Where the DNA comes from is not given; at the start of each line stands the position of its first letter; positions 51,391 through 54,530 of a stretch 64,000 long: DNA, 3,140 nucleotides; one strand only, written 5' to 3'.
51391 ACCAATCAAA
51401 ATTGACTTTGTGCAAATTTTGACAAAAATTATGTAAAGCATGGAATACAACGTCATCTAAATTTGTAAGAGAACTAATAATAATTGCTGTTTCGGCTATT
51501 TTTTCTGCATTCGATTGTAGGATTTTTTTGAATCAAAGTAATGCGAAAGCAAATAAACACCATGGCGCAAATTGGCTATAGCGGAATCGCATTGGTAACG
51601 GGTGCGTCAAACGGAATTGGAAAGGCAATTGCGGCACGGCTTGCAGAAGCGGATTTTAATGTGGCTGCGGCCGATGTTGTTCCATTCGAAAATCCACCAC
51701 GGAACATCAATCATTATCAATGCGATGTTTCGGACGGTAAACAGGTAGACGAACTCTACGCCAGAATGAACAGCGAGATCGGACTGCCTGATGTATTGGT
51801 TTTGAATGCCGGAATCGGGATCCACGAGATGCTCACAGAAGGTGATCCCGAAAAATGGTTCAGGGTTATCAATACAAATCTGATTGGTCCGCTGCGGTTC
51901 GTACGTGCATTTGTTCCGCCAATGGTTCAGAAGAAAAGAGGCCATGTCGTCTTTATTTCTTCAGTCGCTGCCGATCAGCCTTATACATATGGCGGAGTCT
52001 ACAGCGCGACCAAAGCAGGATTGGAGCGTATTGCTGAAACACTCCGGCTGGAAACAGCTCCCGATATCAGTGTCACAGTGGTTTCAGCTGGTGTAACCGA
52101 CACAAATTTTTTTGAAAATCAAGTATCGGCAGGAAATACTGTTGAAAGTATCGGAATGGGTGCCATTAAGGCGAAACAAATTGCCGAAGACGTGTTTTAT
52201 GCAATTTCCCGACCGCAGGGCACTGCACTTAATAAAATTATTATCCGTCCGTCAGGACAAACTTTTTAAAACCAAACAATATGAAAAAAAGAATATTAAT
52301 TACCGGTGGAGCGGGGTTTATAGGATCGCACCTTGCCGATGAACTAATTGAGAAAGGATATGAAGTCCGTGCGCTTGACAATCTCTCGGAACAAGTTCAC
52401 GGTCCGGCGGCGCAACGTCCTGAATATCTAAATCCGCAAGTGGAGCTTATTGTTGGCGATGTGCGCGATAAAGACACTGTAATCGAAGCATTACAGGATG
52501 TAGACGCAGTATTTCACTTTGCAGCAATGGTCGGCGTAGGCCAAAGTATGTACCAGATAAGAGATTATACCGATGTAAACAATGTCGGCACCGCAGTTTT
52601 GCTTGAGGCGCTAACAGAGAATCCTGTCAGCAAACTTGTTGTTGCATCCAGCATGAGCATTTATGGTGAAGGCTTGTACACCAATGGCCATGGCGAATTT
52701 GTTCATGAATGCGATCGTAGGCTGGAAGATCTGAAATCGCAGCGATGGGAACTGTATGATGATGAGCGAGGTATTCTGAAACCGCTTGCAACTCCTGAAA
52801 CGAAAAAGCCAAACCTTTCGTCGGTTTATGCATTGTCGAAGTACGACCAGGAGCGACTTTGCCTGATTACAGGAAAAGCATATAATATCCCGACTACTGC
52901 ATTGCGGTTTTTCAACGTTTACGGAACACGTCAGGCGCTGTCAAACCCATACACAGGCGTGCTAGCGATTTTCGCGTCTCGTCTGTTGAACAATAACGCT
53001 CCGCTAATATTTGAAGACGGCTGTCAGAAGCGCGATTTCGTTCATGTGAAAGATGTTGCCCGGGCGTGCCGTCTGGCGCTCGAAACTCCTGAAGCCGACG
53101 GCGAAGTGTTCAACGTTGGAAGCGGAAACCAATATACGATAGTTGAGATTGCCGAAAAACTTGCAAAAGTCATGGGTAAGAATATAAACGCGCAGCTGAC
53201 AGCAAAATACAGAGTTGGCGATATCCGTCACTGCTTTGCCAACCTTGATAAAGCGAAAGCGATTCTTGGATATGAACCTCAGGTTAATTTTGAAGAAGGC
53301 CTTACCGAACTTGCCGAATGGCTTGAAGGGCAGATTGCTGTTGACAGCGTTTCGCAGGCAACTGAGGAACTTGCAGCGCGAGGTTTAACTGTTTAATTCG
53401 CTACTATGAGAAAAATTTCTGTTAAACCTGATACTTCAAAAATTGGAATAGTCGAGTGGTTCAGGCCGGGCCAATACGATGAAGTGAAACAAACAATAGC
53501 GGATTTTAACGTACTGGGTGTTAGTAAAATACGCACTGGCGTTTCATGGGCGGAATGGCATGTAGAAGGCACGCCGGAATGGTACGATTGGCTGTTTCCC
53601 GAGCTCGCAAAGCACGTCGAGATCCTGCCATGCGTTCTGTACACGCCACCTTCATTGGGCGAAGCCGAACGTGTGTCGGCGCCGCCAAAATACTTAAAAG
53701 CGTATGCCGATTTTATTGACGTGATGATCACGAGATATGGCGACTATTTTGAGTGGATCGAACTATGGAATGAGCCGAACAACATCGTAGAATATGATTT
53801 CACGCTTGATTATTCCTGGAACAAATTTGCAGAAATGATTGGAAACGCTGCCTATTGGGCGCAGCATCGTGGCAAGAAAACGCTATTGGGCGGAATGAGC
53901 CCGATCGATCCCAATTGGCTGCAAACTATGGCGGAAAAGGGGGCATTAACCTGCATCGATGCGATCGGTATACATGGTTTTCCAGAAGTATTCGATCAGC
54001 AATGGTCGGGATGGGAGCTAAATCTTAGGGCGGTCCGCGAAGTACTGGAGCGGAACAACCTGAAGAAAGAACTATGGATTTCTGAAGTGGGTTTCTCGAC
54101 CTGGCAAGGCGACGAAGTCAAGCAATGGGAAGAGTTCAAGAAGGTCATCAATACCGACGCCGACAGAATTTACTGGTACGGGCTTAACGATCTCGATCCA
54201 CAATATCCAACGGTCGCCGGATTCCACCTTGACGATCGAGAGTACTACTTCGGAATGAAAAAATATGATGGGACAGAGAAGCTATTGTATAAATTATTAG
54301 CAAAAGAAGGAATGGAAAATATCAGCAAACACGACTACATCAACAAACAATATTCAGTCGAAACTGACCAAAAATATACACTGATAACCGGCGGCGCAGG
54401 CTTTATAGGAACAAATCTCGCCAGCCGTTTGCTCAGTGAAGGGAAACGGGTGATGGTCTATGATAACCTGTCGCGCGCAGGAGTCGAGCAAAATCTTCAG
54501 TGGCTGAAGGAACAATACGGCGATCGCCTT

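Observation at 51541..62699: Eleven-gene sugar-modification operon with no export or polymerase genes: product unknown, probably cytoplasmic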

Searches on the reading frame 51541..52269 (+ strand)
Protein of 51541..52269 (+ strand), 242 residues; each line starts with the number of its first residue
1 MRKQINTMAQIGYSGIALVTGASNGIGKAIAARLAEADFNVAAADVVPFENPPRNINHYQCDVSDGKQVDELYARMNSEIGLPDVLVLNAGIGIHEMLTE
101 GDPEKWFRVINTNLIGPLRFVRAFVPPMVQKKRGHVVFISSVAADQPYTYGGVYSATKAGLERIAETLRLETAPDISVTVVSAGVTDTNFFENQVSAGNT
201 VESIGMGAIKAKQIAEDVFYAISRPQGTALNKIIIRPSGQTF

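Call 3: search_protein_families(library=pfam, proteins=[window:51541-52269:+], max_evalue=0.001)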
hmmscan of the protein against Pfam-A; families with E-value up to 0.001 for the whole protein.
window:51541-52269:+ (242 aa): 5 families
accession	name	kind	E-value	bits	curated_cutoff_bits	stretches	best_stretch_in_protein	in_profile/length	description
PF00106.31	adh_short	-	1.9e-43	148.7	26.6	1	16-194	2-190/195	short chain dehydrogenase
PF13561.12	adh_short_C2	-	6e-29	101.7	27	1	21-193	1-183/236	Enoyl-(Acyl carrier protein) reductase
PF08659.16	KR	-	1e-07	32.5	22.6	1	47-179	46-174/180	KR domain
PF01370.27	Epimerase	-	9.2e-06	25.7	20.9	1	17-169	1-157/240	NAD dependent epimerase/dehydratase family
PF08643.16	DUF1776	-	0.00085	19.3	25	0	103-188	113-201/294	Fungal family of unknown function (DUF1776)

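Call 4: search_protein_families(library=ncbifam, proteins=[window:51541-52269:+], max_evalue=0.001)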
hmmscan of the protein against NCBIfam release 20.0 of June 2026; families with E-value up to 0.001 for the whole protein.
window:51541-52269:+ (242 aa): 212 families (the best 25 are shown)
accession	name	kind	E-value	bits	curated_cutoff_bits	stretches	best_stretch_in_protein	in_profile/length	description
NF009466.0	PRK12826.1-2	subfamily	7.3e-37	127.2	222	1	16-232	5-235/248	3-oxoacyl-ACP reductase FabG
NF005672.0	PRK07454.1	equivalog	2.9e-34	118.3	234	1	16-242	8-241/241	SDR family oxidoreductase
NF004526.0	PRK05872.1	subfamily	1e-33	116.7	276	1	16-194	12-198/297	short-chain dehydrogenase/reductase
NF005594.0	PRK07326.1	equivalog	2.6e-33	115.5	271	1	15-238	7-232/237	SDR family oxidoreductase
NF006073.0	PRK08219.1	equivalog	2.8e-33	115.6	218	1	16-238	5-225/227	SDR family oxidoreductase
NF004823.0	PRK06179.1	subfamily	5.7e-33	114.5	310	1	15-226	6-219/271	oxidoreductase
NF005893.0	PRK07856.1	equivalog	7.6e-33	113.9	255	1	16-204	11-200/255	SDR family oxidoreductase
NF006074.0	PRK08220.1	equivalog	7.7e-32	110.9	312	1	16-193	10-187/251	2,3-dihydro-2,3-dihydroxybenzoate dehydrogenase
NF004514.1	PRK05855.1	equivalog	7.7e-32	110.6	455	1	16-201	315-511/578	SDR family oxidoreductase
NF005559.1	PRK07231.1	subfamily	2e-31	109.4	215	1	16-205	6-211/249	glucose 1-dehydrogenase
TIGR01830.1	3oxo_ACP_reduc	equivalog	2.5e-29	102.6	297.75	1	17-208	1-205/239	3-oxoacyl-[acyl-carrier-protein] reductase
TIGR03971.1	SDR_subfam_1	subfamily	5.6e-29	101.3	300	1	54-198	64-210/271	mycofactocin-coupled SDR family oxidoreductase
TIGR04316.1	dhbA_paeA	equivalog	6.1e-29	101.3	300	1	17-195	1-189/250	2,3-dihydro-2,3-dihydroxybenzoate dehydrogenase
NF004825.0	PRK06181.1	equivalog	6.3e-29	101.1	215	1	16-224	8-230/268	SDR family oxidoreductase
NF049977.1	KDhSphingRedKdsR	equivalog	6.7e-29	101.1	400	1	16-202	5-192/267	3-ketodihydrosphingosine reductase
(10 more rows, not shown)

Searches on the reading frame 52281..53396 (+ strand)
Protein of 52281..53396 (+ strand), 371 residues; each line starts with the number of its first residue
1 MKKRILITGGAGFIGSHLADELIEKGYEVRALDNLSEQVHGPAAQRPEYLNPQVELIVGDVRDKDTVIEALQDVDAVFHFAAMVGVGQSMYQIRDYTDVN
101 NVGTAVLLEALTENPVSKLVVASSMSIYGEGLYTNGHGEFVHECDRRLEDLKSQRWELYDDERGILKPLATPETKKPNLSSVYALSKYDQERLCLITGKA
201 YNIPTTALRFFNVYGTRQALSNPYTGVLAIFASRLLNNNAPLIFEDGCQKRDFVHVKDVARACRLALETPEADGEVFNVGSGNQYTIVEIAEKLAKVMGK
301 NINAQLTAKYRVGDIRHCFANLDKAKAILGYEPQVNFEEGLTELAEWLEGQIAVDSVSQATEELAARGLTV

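Call 3: search_protein_families(library=pfam, proteins=[window:52281-53396:+], max_evalue=0.001)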
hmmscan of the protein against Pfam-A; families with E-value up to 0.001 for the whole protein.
window:52281-53396:+ (371 aa): 10 families
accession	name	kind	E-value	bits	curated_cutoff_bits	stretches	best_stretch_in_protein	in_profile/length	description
PF01370.27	Epimerase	-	5e-55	187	20.9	2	5-131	1-122/240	NAD dependent epimerase/dehydratase family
PF16363.11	GDP_Man_Dehyd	-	3.3e-50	171.9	27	2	6-130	1-135/332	GDP-mannose 4,6 dehydratase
PF01073.25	3Beta_HSD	-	2.6e-24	86.2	22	1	6-132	1-124/280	3-beta hydroxysteroid dehydrogenase/isomerase family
PF02719.21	Polysacc_synt_2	-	1.3e-17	64.3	20.2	1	5-124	1-128/293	Polysaccharide biosynthesis protein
PF05368.20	NmrA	-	4.2e-14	53.3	27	1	1-82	1-78/298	NmrA-like family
PF13460.12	NAD_binding_10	-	2.6e-13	50.7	27.2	1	9-130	1-104/184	NAD(P)H-binding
PF07993.18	NAD_binding_4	-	7.8e-11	42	20.1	1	7-230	1-218/258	Male sterility protein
PF04321.23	RmlD_sub_bind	-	2e-08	34.1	27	1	4-124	2-101/287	RmlD substrate binding domain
PF00106.31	adh_short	-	3.5e-08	33.6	26.6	1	3-76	1-73/195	short chain dehydrogenase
PF08659.16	KR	-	1e-06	29.2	22.6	1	5-126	3-138/180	KR domain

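Call 4: search_protein_families(library=ncbifam, proteins=[window:52281-53396:+], max_evalue=0.001)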
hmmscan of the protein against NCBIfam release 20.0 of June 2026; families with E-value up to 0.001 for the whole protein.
window:52281-53396:+ (371 aa): 53 families (the best 25 are shown)
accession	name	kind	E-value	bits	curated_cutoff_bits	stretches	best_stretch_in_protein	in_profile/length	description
TIGR01179.1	galE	equivalog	3.7e-51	173.9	262.3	2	4-130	1-127/332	UDP-glucose 4-epimerase GalE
TIGR04180.1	EDH_00030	hypoth_equivalog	1.1e-44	152.7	475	2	5-133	1-130/297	NAD-dependent 4,6-dehydratase LegB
TIGR01181.1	dTDP_gluc_dehyt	equivalog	3.4e-39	134.8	365.1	2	171-349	139-312/321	dTDP-glucose 4,6-dehydratase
TIGR02197.1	heptose_epim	equivalog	1.4e-32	113.2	274.6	2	180-348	135-313/316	ADP-glyceromanno-heptose 6-epimerase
NF011728.1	PRK15181.1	equivalog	2.4e-31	109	760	2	180-348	162-337/348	Vi polysaccharide biosynthesis UDP-N-acetylglucosaminuronic acid C-4 epimerase TviC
NF007956.0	PRK10675.1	subfamily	5e-31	108.1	394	2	4-130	2-130/338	UDP-glucose 4-epimerase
NF042422.1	oxyalk_red_OleD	equivalog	5.1e-22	78.7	580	1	4-128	2-114/329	2-alkyl-3-oxoalkanoate reductase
TIGR03466.1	HpnA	hypoth_equivalog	6.9e-22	77.8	367.65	1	4-129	2-118/327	hopanoid-associated sugar epimerase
NF007490.0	PRK10084.1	subfamily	1.1e-19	70.7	649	1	4-357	2-344/361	dTDP-glucose 4,6-dehydratase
NF043036.1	ErythonDh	equivalog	6e-18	65.1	325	1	4-132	2-133/321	D-erythronate dehydrogenase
NF007582.0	PRK10217.1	equivalog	1.4e-16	60.6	698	2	3-111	2-112/355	dTDP-glucose 4,6-dehydratase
NF042423.1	oxyalk_red_Shew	equivalog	2.4e-16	59.7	580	1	3-132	9-126/331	2-alkyl-3-oxoalkanoate reductase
NF041015.1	UDPsulfquin_syn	equivalog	3e-16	59.4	575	2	198-343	197-358/384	UDP-sulfoquinovose synthase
NF047922.1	GDPFucSynFcl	equivalog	3.1e-15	56.4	500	1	182-347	133-300/308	GDP-L-fucose synthase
TIGR02622.1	CDP_4_6_dhtase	equivalog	3.5e-15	56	278.45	1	2-122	4-126/352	CDP-glucose 4,6-dehydratase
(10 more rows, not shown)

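Call 21: search_solved_structures(query=window:52281-53396:+, max_evalue=1e-20)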
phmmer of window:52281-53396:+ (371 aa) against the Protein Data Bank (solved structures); distinct sequences matched with E-value up to 1e-20: 68 (the best 60 are shown).
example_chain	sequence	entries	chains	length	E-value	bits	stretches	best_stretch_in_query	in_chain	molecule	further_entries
4zrm_A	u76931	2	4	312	4.5e-45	157.5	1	167-347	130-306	UDP-glucose 4-epimerase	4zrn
6wjb_A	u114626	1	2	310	1.6e-43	152.5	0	3-135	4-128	NAD-dependent epimerase/dehydratase family protein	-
6wj9_A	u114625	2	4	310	1e-42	149.8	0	3-135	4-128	NAD-dependent epimerase/dehydratase family protein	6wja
6dnt_A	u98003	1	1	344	4.5e-40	141.1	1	181-351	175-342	NAD-dependent epimerase/dehydratase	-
8vr2_A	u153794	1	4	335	1.6e-36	129.5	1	182-351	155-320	NAD-dependent epimerase/dehydratase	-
6kv9_A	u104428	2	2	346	2.1e-36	129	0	176-351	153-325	MoeE5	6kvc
6zl6_A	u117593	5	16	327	4.9e-36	127.8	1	176-346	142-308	Epimerase domain-containing protein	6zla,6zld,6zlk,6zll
6bwl_A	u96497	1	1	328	7.4e-36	127.2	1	180-350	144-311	Pal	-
6zlj_A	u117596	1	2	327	1.6e-35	126.2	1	177-346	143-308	Epimerase domain-containing protein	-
10ke_A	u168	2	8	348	2.1e-34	122.4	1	174-347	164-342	Capsular polysaccharide biosynthesis protein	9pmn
2p5u_A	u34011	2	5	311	9.1e-33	117.1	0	172-347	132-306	UDP-glucose 4-epimerase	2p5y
8rdg_A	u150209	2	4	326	3.6e-31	111.8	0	4-131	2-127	SDR family NAD(P)-dependent oxidoreductase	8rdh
8rdi_A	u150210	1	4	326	1.1e-30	110.2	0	4-131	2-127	SDR family NAD(P)-dependent oxidoreductase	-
6k0i_A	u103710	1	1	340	8.7e-30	107.3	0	4-130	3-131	UDP-glucose 4-epimerase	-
6k0g_A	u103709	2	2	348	9.6e-30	107.1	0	4-130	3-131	UDP-glucose 4-epimerase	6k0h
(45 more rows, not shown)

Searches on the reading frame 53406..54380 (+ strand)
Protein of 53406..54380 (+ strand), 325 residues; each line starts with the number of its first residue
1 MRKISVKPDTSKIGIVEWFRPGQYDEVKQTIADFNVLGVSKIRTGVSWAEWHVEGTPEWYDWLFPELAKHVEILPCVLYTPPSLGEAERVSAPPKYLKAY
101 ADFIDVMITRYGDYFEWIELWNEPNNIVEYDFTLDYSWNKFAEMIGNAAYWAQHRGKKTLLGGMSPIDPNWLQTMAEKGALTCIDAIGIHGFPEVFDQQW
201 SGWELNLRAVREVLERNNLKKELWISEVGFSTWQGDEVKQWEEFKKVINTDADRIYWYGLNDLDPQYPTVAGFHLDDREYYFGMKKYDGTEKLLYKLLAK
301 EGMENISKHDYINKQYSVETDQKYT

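Call 11: search_protein_families(library=pfam, proteins=[window:53406-54380:+], max_evalue=0.1)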
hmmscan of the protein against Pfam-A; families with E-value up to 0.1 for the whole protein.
window:53406-54380:+ (325 aa): 0 families

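Call 32: find_homologous_proteins(query=window:53406-54380:+, max_evalue=0.00001)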
Query window:53406-54380:+ (325 aa): 442 proteins with E <= 0.00001 among 1477 candidates; the best 120 are listed.
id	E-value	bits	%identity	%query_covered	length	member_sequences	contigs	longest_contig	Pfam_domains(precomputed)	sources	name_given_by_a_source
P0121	2.2e-180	617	78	100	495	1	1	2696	PF08659.17,PF04321.24,PF16363.12,PF02719.22,PF01073.26,PF07993.19,PF00106.32,PF01370.28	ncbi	ncbi:MAG TPA: SDR family NAD(P)-dependent oxidoreductase, partial [Flavobacterium sp.]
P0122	4.6e-174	597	75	100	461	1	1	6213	PF16363.12,PF02719.22,PF01073.26,PF07993.19,PF00106.32,PF01370.28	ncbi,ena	-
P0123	9.2e-160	550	68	100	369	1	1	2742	-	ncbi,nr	ncbi:MAG TPA: NAD-dependent epimerase/dehydratase family protein, partial [Flavobacterium sp.]|nr:NA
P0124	6.6e-155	534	70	98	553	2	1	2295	PF16363.12,PF02719.22,PF01073.26,PF07993.19,PF01370.28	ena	-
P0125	7.8e-155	533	67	100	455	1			PF16363.12,PF02719.22,PF01073.26,PF01370.28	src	-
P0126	6.8e-152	524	85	80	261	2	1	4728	-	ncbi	ncbi:MAG TPA: hypothetical protein VF677_09130, partial [Flavobacterium sp.]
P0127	7.9e-147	507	64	100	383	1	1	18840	PF16363.12,PF01370.28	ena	-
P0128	4.8e-143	495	67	89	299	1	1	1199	-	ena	-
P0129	1.7e-120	420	72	72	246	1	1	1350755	-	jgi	-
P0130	7.4e-118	412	56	91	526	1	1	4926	PF08659.17,PF04321.24,PF16363.12,PF02719.22,PF01073.26,PF07993.19,PF00106.32,PF01370.28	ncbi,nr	ncbi:MAG TPA: GDP-mannose 4,6-dehydratase, partial [Verrucomicrobiae bacterium]|nr:GDP-mannose 4,6-d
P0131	3.7e-117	409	53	97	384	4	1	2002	PF16363.12,PF01370.28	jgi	jgi:CDP-paratose 2-epimerase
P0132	1.7e-114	401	74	72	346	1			PF16363.12,PF02719.22,PF01073.26,PF00106.32,PF01370.28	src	-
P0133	6.0e-114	399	53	95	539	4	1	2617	PF04321.24,PF16363.12,PF02719.22,PF01073.26,PF07993.19,PF01370.28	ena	-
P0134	5.5e-113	396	54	92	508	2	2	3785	PF08659.17,PF04321.24,PF16363.12,PF02719.22,PF01073.26,PF07993.19,PF01370.28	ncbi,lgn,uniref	ncbi:GDP-mannose 4,6-dehydratase [Coleofasciculus sp.]|uniref:GDP-mannose 4,6-dehydratase n=1 Tax=Co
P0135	5.7e-112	392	51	97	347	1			-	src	-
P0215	1.1e-71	260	42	89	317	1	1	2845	PF00232.25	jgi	jgi:CDP-paratose 2-epimerase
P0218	2.9e-70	255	41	91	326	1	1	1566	PF00232.25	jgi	jgi:CDP-paratose 2-epimerase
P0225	3.0e-69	252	42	89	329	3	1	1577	PF00232.25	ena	-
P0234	1.7e-67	246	41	88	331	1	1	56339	PF00232.25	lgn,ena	-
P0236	6.2e-67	244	41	88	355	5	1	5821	PF00232.25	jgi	jgi:CDP-paratose 2-epimerase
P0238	1.3e-66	243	41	88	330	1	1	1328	PF00232.25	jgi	jgi:CDP-paratose 2-epimerase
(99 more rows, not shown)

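Call 36: predict_structure(alignment_id=A2)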
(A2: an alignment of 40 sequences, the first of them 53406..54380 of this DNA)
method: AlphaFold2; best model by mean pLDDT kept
length: 325 residues; sequences in the alignment: 40
mean_pLDDT: 93.4   pTM: 0.90
mean pLDDT of the five models: 93.4, 93.0, 92.5, 92.4, 92.4
residues with pLDDT >= 90: 276; 70-90: 34; 50-70: 7; < 50: 8
segments of 3 or more residues with pLDDT < 50: 318-322
pLDDT, mean of each block of 10 residues (from residue 1): 68 96 97 97 97 96 98 98 97 98 98 99 93 97 98 98 94 98 98 85 95 98 98 95 95 97 93 88 97 97 89 65 50
secondary structure, 60 per line:
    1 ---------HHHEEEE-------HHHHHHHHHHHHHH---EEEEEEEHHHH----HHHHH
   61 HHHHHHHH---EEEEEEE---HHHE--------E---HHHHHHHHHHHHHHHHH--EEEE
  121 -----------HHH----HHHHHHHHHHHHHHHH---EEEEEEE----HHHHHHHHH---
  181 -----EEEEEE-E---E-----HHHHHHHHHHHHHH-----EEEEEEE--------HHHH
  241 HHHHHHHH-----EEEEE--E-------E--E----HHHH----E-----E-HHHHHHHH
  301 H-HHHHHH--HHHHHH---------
elements in order: E13-16 H24-37 E41-47 H48-51 H56-68 E72-78 H98-114 E117-120 H139-154 E158-164 H169-177 E186-191 H203-216 E222-228 H237-248 E254-258 H277-280 H293-301 H303-308 H311-316

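Call 40: fold_search(model_id=the predicted structure, library=pdb)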
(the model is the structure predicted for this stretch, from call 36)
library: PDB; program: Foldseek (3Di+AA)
matches with E <= 10: 1561; with E <= 0.001: 318
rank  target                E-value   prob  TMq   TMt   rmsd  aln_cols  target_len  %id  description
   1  5bx9                  3.4e-16  1.00  0.73  0.58   3.8       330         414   17  Structure of PslG from Pseudomonas aeruginosa (released 2015-10-07)
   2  4zn2_A                4.6e-16  1.00  0.74  0.60   3.6       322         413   17  Glycosyl hydrolase from Pseudomonas aeruginosa (released 2016-01-06)
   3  9g17_A                4.9e-15  1.00  0.74  0.59   3.7       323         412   18  Structure of PslG with a covalently- bound pentasaccharide (released 2025-03-05)
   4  6m5z_A                2.7e-09  1.00  0.53  0.42   4.8       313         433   13  Catalytic domain of GH30 xylanase C from Talaromyces cellulolyticus (released 2021-01-20)
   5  6ncw_C                3.4e-09  1.00  0.60  0.37   5.2       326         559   13  Crystal structure of a GH2 beta-galacturonidase from Eisenbergiella tayi bound to glycerol (released 2019-02-20)
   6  6ncw_B                1.2e-08  1.00  0.60  0.37   5.3       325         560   13  Crystal structure of a GH2 beta-galacturonidase from Eisenbergiella tayi bound to glycerol (released 2019-02-20)
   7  9y4v_B                2.4e-08  1.00  0.65  0.53   5.0       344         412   14  Crystal structure of a GH5_18 from Microbacterium oxydans DSM 20578 (released 2025-12-17)
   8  6mp2_A                2.7e-08  1.00  0.58  0.46   5.7       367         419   12  Crystal structure of BlMan5B solved by SIRAS (released 2019-01-30)
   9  6yyh_B                4.2e-08  1.00  0.65  0.44   5.0       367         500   16  Crystal structure of beta-D-xylosidase from Dictyoglomus thermophilum in ligand-free form (released 2020-12-02)
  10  6mp7_A                4.5e-08  1.00  0.58  0.46   6.2       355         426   12  Crystal structure of the E257A mutant of BlMan5B in complex with GlcNAc (soaking) (released 2019-01-30)
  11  6mpa_B                4.5e-08  1.00  0.57  0.45   5.8       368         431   12  Crystal structure of BlMan5B in complex with GlcNAc (soaking) (released 2019-01-30)
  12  6moy_A                5.4e-08  1.00  0.61  0.48   5.8       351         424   13  Crystal structure of the E257A mutant of BlMan5B in complex with GlcNAc (co-crystallization) (released 2019-01-30)
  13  6mpc_A                5.4e-08  1.00  0.59  0.47   5.7       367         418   12  Crystal structure of E257A mutant of BlMan5B (released 2019-01-30)
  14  6mp7_B                7.8e-08  1.00  0.58  0.46   5.7       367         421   12  Crystal structure of the E257A mutant of BlMan5B in complex with GlcNAc (soaking) (released 2019-01-30)
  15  6mpa_A                8.2e-08  1.00  0.57  0.45   6.1       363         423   12  Crystal structure of BlMan5B in complex with GlcNAc (soaking) (released 2019-01-30)
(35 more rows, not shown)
